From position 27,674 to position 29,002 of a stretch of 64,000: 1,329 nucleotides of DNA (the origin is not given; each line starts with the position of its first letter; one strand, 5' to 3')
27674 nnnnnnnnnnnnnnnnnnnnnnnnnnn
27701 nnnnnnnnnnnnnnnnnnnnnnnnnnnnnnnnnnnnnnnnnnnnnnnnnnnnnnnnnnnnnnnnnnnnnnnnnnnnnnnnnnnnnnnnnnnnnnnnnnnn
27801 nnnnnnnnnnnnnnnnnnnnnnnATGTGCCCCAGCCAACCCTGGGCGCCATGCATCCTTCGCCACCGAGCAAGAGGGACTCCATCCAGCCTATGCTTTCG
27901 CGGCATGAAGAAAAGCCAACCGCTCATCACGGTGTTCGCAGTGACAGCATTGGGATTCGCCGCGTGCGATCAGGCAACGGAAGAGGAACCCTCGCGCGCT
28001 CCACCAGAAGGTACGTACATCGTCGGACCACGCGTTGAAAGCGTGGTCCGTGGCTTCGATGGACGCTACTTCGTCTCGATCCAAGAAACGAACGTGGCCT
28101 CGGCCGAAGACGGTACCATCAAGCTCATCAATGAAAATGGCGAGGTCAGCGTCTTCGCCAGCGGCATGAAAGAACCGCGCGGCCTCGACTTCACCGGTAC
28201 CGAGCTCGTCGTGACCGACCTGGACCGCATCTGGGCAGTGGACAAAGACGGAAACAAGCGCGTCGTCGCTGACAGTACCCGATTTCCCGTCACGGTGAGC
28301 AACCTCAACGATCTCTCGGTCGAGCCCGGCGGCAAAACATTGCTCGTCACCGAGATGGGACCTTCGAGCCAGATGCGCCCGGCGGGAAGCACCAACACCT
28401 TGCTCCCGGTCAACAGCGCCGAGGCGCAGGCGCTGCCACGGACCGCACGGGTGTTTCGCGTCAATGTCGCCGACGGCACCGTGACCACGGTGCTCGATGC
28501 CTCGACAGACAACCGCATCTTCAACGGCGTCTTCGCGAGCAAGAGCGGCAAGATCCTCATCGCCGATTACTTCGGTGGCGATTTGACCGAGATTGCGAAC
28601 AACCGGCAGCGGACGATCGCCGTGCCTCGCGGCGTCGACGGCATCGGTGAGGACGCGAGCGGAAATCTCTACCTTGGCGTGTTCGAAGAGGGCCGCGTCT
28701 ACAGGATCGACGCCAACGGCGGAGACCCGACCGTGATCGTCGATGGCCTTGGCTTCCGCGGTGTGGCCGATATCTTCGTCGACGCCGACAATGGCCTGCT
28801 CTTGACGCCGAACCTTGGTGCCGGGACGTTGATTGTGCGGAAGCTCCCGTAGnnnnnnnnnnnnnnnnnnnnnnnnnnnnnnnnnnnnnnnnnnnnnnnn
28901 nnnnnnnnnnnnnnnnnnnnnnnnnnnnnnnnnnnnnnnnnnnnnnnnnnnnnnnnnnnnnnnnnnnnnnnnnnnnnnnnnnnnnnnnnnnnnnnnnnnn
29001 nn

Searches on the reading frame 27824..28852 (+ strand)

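Call 3: search_protein_families(library=pfam, proteins=[window:27824-28852:+], max_evalue=0.1)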
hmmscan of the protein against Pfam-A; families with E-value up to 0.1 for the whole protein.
window:27824-28852:+ (342 aa): 2 families
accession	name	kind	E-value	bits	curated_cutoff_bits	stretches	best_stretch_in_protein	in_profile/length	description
PF08450.18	SGL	-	5.3e-07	29.9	26.3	1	98-299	33-214/246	SMP-30/Gluconolactonase/LRE-like region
PF21959.2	DUF6923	-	0.051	13.8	27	0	207-258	151-202/234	Repeat of unknown function (DUF6923)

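Call 4: search_protein_families(library=ncbifam, proteins=[window:27824-28852:+], max_evalue=0.1)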
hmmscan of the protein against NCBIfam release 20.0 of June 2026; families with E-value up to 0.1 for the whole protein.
window:27824-28852:+ (342 aa): 5 families
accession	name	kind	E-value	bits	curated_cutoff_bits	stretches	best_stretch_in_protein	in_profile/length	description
NF033206.1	ScyE_fam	subfamily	1e-07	31.8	80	1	52-158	189-307/333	ScyD/ScyE family protein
NF053768.1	CIS12_fam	equivalog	0.0002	20.2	860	0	88-192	99-201/715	CIS12 family contractile injection system protein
NF037948.1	signal_int_SinM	equivalog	0.00065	19.1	250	1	97-209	118-235/387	signal integration modulator SinM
NF050142.1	PG1828_fam_lipo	equivalog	0.057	14.1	50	0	28-55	1-27/59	PG1828 family lipoprotein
TIGR00273.1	TIGR00273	equivalog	0.089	11.6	444.8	0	123-164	186-227/432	LutB/LldF family L-lactate oxidation iron-sulfur protein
